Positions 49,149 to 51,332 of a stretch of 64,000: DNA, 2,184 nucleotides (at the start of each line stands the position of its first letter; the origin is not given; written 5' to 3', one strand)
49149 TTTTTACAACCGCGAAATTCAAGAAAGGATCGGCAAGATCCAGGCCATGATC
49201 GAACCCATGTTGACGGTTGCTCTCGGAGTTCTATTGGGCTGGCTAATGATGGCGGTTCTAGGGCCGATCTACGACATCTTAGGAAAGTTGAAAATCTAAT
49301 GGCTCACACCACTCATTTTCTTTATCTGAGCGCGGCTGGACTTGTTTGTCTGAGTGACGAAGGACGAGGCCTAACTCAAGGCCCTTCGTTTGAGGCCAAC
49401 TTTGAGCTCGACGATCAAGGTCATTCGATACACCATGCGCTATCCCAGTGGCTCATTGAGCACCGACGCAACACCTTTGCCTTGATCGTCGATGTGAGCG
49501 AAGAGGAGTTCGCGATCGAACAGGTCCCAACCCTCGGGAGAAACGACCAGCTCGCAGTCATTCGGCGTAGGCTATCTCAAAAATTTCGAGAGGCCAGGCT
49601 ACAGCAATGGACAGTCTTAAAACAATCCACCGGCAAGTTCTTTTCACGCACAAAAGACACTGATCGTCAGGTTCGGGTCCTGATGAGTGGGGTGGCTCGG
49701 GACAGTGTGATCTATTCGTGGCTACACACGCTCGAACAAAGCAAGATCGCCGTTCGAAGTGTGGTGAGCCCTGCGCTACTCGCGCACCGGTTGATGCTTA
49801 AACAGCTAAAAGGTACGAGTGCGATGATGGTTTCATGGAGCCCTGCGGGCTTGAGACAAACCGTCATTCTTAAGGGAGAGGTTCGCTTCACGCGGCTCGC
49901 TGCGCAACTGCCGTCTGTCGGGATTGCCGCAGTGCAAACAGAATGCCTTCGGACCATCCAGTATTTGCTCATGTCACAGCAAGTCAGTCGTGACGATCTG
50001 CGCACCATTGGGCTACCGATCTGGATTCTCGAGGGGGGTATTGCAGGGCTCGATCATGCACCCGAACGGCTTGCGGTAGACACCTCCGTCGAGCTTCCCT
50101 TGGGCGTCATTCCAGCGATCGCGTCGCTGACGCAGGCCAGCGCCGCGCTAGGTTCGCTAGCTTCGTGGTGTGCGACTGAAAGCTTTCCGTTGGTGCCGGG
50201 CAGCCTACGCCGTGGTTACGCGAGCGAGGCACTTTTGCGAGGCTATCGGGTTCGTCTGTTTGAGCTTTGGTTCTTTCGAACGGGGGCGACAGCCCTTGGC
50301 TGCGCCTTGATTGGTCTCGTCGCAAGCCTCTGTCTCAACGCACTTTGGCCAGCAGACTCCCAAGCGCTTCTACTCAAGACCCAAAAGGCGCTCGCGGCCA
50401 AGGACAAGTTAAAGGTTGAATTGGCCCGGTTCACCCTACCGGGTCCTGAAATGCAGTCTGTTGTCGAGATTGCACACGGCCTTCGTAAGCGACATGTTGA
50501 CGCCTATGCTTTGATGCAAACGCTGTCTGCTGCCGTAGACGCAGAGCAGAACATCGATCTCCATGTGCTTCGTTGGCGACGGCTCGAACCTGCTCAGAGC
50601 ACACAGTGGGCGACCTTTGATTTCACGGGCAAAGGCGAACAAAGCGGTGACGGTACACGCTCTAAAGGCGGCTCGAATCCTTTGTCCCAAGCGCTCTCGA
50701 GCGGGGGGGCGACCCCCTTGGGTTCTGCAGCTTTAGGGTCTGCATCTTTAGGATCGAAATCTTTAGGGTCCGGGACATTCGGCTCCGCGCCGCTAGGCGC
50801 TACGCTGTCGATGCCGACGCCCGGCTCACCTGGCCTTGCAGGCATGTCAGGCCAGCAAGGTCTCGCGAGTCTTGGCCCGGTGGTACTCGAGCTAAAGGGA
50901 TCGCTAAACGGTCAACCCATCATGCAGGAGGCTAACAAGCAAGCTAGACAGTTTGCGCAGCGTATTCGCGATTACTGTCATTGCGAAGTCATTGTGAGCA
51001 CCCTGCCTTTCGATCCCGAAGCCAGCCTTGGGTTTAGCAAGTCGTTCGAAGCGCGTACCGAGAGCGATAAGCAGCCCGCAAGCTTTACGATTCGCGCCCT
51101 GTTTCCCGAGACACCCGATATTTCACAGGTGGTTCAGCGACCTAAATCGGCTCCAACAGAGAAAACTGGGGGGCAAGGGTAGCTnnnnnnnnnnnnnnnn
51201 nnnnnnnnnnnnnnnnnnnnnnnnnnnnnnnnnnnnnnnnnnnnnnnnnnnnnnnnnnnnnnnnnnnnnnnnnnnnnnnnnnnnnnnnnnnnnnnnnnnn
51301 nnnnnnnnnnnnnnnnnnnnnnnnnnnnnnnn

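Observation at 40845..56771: Divergent MSHA/T2SS-like type IV filament locus with non-canonical gene content and order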

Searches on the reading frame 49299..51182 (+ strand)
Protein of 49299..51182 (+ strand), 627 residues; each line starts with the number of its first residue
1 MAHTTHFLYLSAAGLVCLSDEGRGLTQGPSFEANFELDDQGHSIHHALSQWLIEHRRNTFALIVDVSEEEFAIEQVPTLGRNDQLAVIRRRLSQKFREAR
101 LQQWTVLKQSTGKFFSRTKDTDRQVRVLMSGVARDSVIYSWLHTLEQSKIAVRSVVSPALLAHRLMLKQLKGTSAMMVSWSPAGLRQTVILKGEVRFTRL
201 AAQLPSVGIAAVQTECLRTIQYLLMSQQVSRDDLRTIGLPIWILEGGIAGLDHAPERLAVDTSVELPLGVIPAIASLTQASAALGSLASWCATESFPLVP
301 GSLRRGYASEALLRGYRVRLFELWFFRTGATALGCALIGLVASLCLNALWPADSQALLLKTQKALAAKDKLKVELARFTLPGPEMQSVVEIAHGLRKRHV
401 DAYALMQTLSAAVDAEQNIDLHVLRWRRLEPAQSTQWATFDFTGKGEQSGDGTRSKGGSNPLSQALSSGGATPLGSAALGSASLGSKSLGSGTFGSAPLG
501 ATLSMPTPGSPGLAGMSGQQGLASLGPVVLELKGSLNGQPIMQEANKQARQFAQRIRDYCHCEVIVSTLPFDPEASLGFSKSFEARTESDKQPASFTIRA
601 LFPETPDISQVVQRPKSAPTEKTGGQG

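Call 4: search_protein_families(library=pfam, max_evalue=0.01, proteins=[window:49299-51182:+])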
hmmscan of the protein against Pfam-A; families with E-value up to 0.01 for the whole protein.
window:49299-51182:+ (627 aa): 0 families

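Call 6: search_protein_families(library=ncbifam, max_evalue=0.01, proteins=[window:49299-51182:+])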
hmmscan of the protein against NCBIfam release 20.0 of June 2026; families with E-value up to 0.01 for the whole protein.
window:49299-51182:+ (627 aa): 0 families

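Call 8: find_encoding_contigs(protein=window:49299-51182:+, flank=10000, max_places=6)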
Protein window:49299-51182:+ (627 aa): no gene with exactly this product is on record in the collection.

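Call 10: find_homologous_proteins(query=window:49299-51182:+, max_evalue=0.001)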
Query window:49299-51182:+ (627 aa): 6 proteins with E <= 0.001 among 8000 candidates.
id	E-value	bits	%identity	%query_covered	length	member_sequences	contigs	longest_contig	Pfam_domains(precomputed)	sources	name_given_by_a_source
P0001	0.0e+0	1224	88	100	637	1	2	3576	-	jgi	jgi:hypothetical protein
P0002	0.0e+0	1187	87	100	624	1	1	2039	-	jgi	jgi:hypothetical protein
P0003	1.8e-235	801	60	100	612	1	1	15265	-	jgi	jgi:hypothetical protein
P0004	1.5e-178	613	49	99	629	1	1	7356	-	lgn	-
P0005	3.9e-163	563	45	100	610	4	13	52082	-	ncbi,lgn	-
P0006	3.2e-156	540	43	99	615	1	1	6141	-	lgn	-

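Call 11: find_encoding_contigs(protein=P0005, flank=10000, max_places=4)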
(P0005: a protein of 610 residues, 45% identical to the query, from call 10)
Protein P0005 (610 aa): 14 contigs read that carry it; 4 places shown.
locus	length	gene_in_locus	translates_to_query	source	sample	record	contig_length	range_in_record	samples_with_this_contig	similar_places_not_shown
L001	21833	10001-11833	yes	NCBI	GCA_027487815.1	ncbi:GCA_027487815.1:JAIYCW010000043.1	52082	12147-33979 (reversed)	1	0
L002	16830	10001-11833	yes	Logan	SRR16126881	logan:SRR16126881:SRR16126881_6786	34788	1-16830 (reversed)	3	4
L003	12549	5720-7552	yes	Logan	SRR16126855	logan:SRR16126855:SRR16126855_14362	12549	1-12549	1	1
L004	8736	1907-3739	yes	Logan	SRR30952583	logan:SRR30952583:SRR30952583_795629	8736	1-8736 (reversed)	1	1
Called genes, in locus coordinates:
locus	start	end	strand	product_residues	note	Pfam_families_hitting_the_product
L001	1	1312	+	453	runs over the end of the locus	PF00672:HAMP, PF00512:HisKA (weak), PF02518:HATPase_c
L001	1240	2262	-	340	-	PF13191:AAA_16 (weak), PF13401:AAA_22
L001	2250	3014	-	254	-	PF00005:ABC_tran, PF13304:AAA_21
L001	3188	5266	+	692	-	PF07655:Secretin_N_2 (weak), PF00263:Secretin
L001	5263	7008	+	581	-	PF13428:TPR_14 (faint), PF07719:TPR_2 (faint), PF13176:TPR_7 (faint), PF13181:TPR_8 (faint), PF13432:TPR_16 (faint), PF00515:TPR_1 (faint), PF13431:TPR_17 (faint), PF14559:TPR_19 (weak)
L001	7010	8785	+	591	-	PF05157:MshEN, PF00437:T2SSE, PF25199:nSTAND_NTPase5 (faint)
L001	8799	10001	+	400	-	PF28597:T2SSF_N, PF00482:T2SSF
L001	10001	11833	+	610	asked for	-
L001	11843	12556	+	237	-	-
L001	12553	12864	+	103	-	-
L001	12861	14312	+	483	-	-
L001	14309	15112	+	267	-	PF07963:N_methyl (weak)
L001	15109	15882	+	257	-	-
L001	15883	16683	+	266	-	-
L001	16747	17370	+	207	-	PF07963:N_methyl (weak)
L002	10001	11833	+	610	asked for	-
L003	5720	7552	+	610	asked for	-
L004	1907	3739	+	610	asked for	-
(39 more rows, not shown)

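Call 12: find_encoding_contigs(protein=P0003, flank=10000, max_places=3)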
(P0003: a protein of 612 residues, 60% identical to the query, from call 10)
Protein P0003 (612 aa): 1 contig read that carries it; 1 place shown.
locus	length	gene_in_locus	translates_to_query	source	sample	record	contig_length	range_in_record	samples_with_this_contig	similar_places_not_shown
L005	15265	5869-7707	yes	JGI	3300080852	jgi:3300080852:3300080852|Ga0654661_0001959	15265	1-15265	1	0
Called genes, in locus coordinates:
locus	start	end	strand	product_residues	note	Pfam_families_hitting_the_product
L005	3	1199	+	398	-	?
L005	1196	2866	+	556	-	PF07719:TPR_2 (faint), PF14559:TPR_19 (weak), PF00515:TPR_1 (faint), PF13431:TPR_17 (faint)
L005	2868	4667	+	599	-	PF05157:MshEN, PF00437:T2SSE, PF13191:AAA_16 (faint), PF13604:AAA_30 (faint)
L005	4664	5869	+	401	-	PF28597:T2SSF_N, PF00482:T2SSF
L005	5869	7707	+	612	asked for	-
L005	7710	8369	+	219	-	-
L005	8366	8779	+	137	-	-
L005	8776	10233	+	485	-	-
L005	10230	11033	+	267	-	-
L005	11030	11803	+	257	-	-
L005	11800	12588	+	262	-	-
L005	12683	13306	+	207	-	PF07963:N_methyl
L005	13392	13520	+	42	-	-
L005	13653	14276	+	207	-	PF17656:ChapFlgA_N (weak)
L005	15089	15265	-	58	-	?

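Call 14: find_related_loci(query=A1, collection=genome_contigs, flank=10000)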
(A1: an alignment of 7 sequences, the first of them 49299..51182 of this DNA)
Query A1 (627 aa) in genome_contigs; peptide patterns used: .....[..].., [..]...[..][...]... (x = any residue, [..] = any of these).
104 stretches matched a pattern; 5 encode a relative of the query (tblastn E <= 1e-3); 5 distinct loci.
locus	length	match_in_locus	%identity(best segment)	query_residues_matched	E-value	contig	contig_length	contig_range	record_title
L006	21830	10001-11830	45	1-625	4e-167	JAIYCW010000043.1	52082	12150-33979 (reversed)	MAG: Burkholderiales bacterium isolate H1_MAG_00013 pond_H1_MAG_00013_000000000067, whole genome shotgun sequence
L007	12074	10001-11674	32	8-625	3e-103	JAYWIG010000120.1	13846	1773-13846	MAG: Betaproteobacteria bacterium isolate GLR81_GL56_UP_2_metabat_14 GLR81_GL56_UP_2_metabat_14_119, whole genome shotgu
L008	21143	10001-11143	26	35-427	5e-15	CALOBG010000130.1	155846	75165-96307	MAG: uncultured Gammaproteobacteria bacterium isolate LOGT_bin.0044 genome assembly, contig: contig_5923, whole genome s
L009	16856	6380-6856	29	62-223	1e-12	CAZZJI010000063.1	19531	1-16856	MAG TPA_asm: uncultured Gammaproteobacteria bacterium isolate SRP128015_co1_131 genome assembly, contig: NODE_3788_lengt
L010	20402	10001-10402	30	62-201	5e-10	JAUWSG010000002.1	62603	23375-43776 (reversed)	MAG: Gammaproteobacteria bacterium isolate CSMAG_2548 CSMAG_2548_k127_1030932_length_62603_cov_147.4927, whole genome sh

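Call 20: search_solved_structures(query=A1, max_evalue=10, show_alignments=0)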
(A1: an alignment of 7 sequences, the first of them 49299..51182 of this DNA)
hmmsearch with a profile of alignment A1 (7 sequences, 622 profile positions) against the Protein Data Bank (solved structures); distinct sequences matched with E-value up to 10: 0.

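Call 25: predict_structure(alignment_id=A1)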
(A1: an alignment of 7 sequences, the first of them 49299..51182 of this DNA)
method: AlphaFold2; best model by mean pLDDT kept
length: 627 residues; sequences in the alignment: 7
mean_pLDDT: 45.9   pTM: 0.30
mean pLDDT of the five models: 45.9, 45.8, 45.7, 43.2, 42.7
residues with pLDDT >= 90: 0; 70-90: 70; 50-70: 193; < 50: 364
segments of 3 or more residues with pLDDT < 50: 64-136, 152-160, 166-172, 181-184, 198-205, 245-247, 272-340, 342-344, 346-361, 371-403, 431-435, 444-526, 572-592, 604-627
pLDDT, mean of each block of 10 residues (from residue 1): 57 64 65 73 77 72 40 26 37 36 28 25 23 46 66 43 47 57 54 52 55 74 68 71 59 69 67 32 27 29 28 30 35 43 46 42 51 40 36 39 54 60 65 52 41 21 22 22 21 22 22 22 49 65 66 68 57 38 31 60 44 30 28
secondary structure, 60 per line:
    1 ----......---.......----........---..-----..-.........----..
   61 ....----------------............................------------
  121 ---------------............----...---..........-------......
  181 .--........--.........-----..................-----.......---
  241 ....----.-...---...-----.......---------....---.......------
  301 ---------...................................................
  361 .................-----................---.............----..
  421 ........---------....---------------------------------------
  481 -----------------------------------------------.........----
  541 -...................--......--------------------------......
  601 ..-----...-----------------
elements in order (helices of 4 or more, strands of 3 or more residues): E5-10 E14-20 E25-32 H46-54 E59-64 H81-108 H136-147 E152-154 H158-167 E175-181 E184-191 E194-202 H209-225 H231-237 E241-244 E257-259 E265-271 H281-284 H288-294 H310-377 H383-398 H402-414 E419-428 E438-441 E528-536 H542-560 E563-568 E595-602
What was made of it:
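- The model of the 627-aa protein is poor (pLDDT 46, call 25), and its MshI match is marginal (P=0.0018 among 35 references).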

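Call 30: fold_search(model_id=the predicted structure, library=pdb)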
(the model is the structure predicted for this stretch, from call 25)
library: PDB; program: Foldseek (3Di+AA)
matches with E <= 10: 1034; with E <= 0.001: 4
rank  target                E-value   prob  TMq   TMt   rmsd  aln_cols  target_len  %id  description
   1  3hrg                  4.0e-05  1.00  0.14  0.28  16.3       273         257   10  Crystal structure of Bacteroides thetaiotaomicron BT_3980, protein with actin-like ATPase fold and unknown function (NP_ (released 2009-06-23)
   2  8jgt                  3.5e-04  0.90  0.11  0.13  15.5       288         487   10  Crystal structure of Deinococcus radiodurans exopolyphosphatase E114A mutant (released 2024-05-15)
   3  9a51_A                4.2e-04  0.91  0.14  0.22  20.4       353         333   12  Integrative model of MBL-YTXH by crosslinking MS and deep learning (released 2024-09-18)
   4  8jgp                  6.8e-04  0.84  0.11  0.13  15.8       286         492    9  Crystal structure of Deinococcus radiodurans exopolyphosphatase complexed with pyrophosphate (released 2024-05-15)
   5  1t6c                  1.1e-03  0.85  0.10  0.19  15.3       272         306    9  Structural characterization of the Ppx/GppA protein family: crystal structure of the Aquifex aeolicus family member (released 2004-08-03)
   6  8jgo                  1.6e-03  0.75  0.11  0.13  15.8       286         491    8  Crystal structure of Deinococcus radiodurans exopolyphosphatase (released 2024-05-15)
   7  8gtz                  1.7e-03  0.84  0.10  0.13  14.2       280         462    8  Crystal structure of exopolyphosphatase (PPX) mutant E137A from Zymomonas mobilis in complex with magnesium ions (released 2023-09-13)
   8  4o5f_A                2.2e-03  0.89  0.13  0.26  18.7       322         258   10  Crystal structure of Type III pantothenate kinase from Burkholderia thailandensis in complex with pantothenate and pho (released 2014-01-15)
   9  8jgr                  2.2e-03  0.66  0.11  0.13  15.8       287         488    9  Crystal structure of Deinococcus radiodurans exopolyphosphatase in the presence of Pi (released 2024-05-15)
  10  1t6d_B                2.3e-03  0.80  0.11  0.19  14.6       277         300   10  MIRAS phasing of the Aquifex aeolicus Ppx/GppA phosphatase: crystal structure of the type II variant (released 2004-08-03)
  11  8jgu                  2.8e-03  0.54  0.10  0.17  15.7       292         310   10  Crystal structure of N-terminal domain of exopolyphosphatase from Deinococcus radiodurans (released 2024-05-15)
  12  6pbz_C                3.3e-03  0.75  0.13  0.16  15.5       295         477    9  Crystal structure of Escherichia coli GppA (released 2019-11-20)
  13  5eou_B                3.7e-03  0.90  0.14  0.22  17.5       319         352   12  Pseudomonas aeruginosa PilM:PilN1-12 bound to ATP (released 2016-04-27)
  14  1t6d_A                3.7e-03  0.63  0.10  0.17  15.4       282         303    9  MIRAS phasing of the Aquifex aeolicus Ppx/GppA phosphatase: crystal structure of the type II variant (released 2004-08-03)
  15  7epq_B                4.2e-03  0.77  0.11  0.20  16.6       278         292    7  Crystal structure of exopolyphosphatase (PPX) from Porphyromonas gingivalis in complex with sulfate and magnesium ions (released 2022-05-11)
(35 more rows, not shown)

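Call 32: search_protein_families(library=pfam, max_evalue=10, proteins=[window:49299-51182:+])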
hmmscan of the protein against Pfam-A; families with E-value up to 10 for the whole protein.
window:49299-51182:+ (627 aa): 0 families
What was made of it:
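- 49299..51182 (+): GspL/MshI-like bitopic assembly protein (627 aa): cytoplasmic actin-like domain, TM 331-349, coiled coil, periplasmic alpha/beta domain. No Pfam or NCBIfam hit (calls 4, 6, 32).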

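Call 46: search_protein_representatives(alignment_id=A1)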
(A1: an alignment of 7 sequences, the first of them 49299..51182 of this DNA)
Query: 7 sequences, 622 profile positions. Proteins with E-value up to 0.001 (for the whole library): 1275; up to 1e-10: 740; up to 1e-30: 50. The best 150 are listed.
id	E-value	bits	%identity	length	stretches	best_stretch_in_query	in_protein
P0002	0.0e+00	1127.7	-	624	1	1-621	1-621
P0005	8.6e-297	1002.0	-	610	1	1-619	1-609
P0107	9.6e-162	555.9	-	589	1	4-613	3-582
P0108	1.8e-156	538.5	-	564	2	5-451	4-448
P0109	7.8e-125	434.0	-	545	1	79-601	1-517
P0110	4.3e-108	378.7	-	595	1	1-600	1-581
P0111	6.6e-103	361.5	-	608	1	1-600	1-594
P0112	9.0e-93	328.1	-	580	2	1-430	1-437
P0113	1.3e-82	294.5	-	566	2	5-430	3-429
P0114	2.8e-81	290.1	-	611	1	4-597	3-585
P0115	2.4e-78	280.4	-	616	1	4-574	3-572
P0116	4.0e-76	273.1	-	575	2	6-431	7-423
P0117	1.0e-75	271.7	-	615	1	6-601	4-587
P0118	8.5e-73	262.1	-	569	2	7-427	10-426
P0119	2.3e-71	257.3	-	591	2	5-431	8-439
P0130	1.5e-62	228.2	-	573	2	3-424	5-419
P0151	1.2e-31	126.2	-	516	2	6-431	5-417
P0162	8.2e-28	113.5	-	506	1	40-427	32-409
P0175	8.8e-26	106.8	-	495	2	8-445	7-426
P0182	2.2e-24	102.2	-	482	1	9-435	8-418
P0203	4.4e-23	97.9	-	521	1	8-428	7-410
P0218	2.0e-22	95.7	-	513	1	6-435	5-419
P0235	1.0e-21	93.4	-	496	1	8-430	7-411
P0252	5.0e-21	91.1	-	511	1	6-430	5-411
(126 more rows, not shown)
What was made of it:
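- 49299..51182 (+): A profile search finds 1275 related cluster representatives (call 46).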

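Call 48: search_protein_families(library=pfam, alignment_id=A3, max_evalue=0.1)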
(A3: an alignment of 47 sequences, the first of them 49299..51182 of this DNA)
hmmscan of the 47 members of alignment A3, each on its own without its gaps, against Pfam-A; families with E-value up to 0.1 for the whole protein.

A. member 1, window:49299-51182:+ (627 aa): 0 families

B. families by the number of members that match (of 47 scanned): 17 families
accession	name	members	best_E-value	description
PF12693.12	GspL_C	6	0.00022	GspL periplasmic domain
PF01297.22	ZnuA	1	0.007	Zinc-uptake complex component A periplasmic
PF18225.7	AbfS_sensor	1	0.011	Sensor histidine kinase (AbfS) sensor domain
PF23923.1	DUF7262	1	0.012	Family of unknown function (DUF7262)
PF19969.4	VMAP-M8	1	0.02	vWA-MoxR associated protein middle region (VMAP-M) 8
PF00883.26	Peptidase_M17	1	0.028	Cytosol aminopeptidase family, catalytic domain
PF18640.6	LepB_N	1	0.033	LepB N-terminal domain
PF12806.12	Acyl-CoA_dh_C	1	0.038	Acetyl-CoA dehydrogenase C-terminal like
PF02122.21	Peptidase_S39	1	0.044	Peptidase S39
PF15893.10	DUF4739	1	0.045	Domain of unknown function (DUF4739)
PF15391.11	DUF4614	1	0.048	Domain of unknown function (DUF4614)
PF25066.1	TPR_VPS8_2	1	0.049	VPS8-like, TPR-like repeats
PF09976.15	TPR_21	1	0.051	Tetratricopeptide repeat-like domain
PF18186.6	SLATT_4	1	0.063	SMODS and SLOG-associating 2TM effector domain family 4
PF23583.2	EF_HAND_2_PLCG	1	0.073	PLCG EF-hand motif 2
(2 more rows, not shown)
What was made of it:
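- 49299..51182 (+): Of 47 diverse members, 6 hit GspL_C weakly (call 48).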

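Call 49: search_solved_structures(query=A3, max_evalue=10, show_alignments=2)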
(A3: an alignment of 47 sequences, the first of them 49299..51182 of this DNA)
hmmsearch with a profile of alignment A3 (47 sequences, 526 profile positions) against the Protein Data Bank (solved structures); distinct sequences matched with E-value up to 10: 10.
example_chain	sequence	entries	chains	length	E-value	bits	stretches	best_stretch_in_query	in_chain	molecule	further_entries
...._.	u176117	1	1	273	0.14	13.9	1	288-381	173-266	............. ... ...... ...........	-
3jc8_Na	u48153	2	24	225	0.41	12.4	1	305-395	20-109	PilN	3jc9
1g5g_A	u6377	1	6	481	0.53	12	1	304-374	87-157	Fusion glycoprotein F0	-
8eay_A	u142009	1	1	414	0.6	11.8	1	289-373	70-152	Fusion glycoprotein F0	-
8ebp_A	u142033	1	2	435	0.66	11.7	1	289-373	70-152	Fusion glycoprotein F0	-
8e2u_A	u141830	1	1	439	0.67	11.7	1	289-373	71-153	Fusion glycoprotein F0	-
7a23_t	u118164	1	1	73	1.4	10.6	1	300-345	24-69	B12-1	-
8qkd_A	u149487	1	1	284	1.6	10.4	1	307-399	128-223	sc-CC-5-24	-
5u6b_A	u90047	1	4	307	2.3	9.9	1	183-277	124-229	Tyrosine-protein kinase receptor UFO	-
3maw_A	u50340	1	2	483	2.4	9.8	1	307-375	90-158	Fusion glycoprotein F0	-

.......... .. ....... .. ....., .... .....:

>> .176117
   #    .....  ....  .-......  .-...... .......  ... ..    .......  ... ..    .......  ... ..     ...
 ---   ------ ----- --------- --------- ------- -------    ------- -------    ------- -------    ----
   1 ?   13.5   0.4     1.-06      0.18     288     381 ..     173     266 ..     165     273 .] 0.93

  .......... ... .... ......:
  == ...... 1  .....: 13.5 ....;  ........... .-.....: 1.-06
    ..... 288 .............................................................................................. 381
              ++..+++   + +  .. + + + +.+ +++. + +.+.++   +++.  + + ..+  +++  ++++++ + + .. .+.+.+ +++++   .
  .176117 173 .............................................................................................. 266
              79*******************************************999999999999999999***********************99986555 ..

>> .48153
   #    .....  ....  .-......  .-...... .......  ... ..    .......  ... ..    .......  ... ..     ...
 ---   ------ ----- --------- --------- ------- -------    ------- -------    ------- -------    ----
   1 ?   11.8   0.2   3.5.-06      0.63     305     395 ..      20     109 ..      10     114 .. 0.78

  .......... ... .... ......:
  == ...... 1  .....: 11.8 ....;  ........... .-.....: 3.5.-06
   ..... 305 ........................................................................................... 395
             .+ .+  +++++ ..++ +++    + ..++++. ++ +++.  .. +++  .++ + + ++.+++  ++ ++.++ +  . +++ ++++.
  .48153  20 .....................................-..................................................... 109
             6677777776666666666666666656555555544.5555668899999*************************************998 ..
